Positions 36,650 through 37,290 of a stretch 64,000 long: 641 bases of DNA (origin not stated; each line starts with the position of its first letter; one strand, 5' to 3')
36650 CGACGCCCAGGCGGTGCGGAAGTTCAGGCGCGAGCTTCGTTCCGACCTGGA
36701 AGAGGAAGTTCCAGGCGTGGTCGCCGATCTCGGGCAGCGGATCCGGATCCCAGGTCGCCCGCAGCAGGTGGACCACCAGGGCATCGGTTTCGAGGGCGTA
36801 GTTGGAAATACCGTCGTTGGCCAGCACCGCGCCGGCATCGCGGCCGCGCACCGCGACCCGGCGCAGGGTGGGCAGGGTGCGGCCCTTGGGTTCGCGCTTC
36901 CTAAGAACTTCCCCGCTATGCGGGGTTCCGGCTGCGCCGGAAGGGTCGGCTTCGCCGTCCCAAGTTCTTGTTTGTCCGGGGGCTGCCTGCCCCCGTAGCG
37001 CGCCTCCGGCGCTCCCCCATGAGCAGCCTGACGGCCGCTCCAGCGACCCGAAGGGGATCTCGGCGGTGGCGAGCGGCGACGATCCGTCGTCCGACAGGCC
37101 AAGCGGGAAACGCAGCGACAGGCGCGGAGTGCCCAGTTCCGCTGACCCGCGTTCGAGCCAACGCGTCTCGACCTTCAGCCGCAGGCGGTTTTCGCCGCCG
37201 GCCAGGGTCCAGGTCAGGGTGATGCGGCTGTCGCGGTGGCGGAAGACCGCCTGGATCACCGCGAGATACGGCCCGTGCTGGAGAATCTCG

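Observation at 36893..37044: In-frame 49-aa insertion of the repeat element inside the GH38 alpha-mannosidase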

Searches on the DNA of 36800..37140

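Call 13: search_rna_families(source=window, start=36800, end=37140, threshold=evalue, max_evalue=10)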
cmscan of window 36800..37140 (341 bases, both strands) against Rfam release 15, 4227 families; matches with E-value up to 10: 2.
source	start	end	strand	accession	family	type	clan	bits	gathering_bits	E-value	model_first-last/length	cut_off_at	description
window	36958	37043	-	RF02151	MIMT1_1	Gene; lncRNA;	-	15.7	45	1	1-88/88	no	MER1 repeat containing imprinted transcript 1 conserved region 1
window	36871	36900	-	RF03015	Transposase-2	Gene; sRNA;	-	11.5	42.7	9.3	1-69/69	no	Transposase-2 RNA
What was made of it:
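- On Any curated RNA family (Rfam 15) or tRNA: The best sub-threshold hits were 15.7 and 11.5 bits, at E of 1 and above (call 13).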

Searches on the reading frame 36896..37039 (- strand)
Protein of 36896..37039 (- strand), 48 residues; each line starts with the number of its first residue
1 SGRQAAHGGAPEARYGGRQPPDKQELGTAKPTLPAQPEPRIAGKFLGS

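Call 90: search_protein_representatives(protein=window:36896-37039:-)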
Query: 48 residues. Proteins with E-value up to 0.001 (for the whole library): 4; up to 1e-10: 3; up to 1e-30: 1. The best 4 are listed.
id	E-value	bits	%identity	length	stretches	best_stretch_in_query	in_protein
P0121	1.0e-39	146.9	87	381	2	2-48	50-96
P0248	1.0e-13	66.2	78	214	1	1-46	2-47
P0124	1.4e-13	65.8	79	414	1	1-47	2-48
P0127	3.1e-09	52.3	83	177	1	1-47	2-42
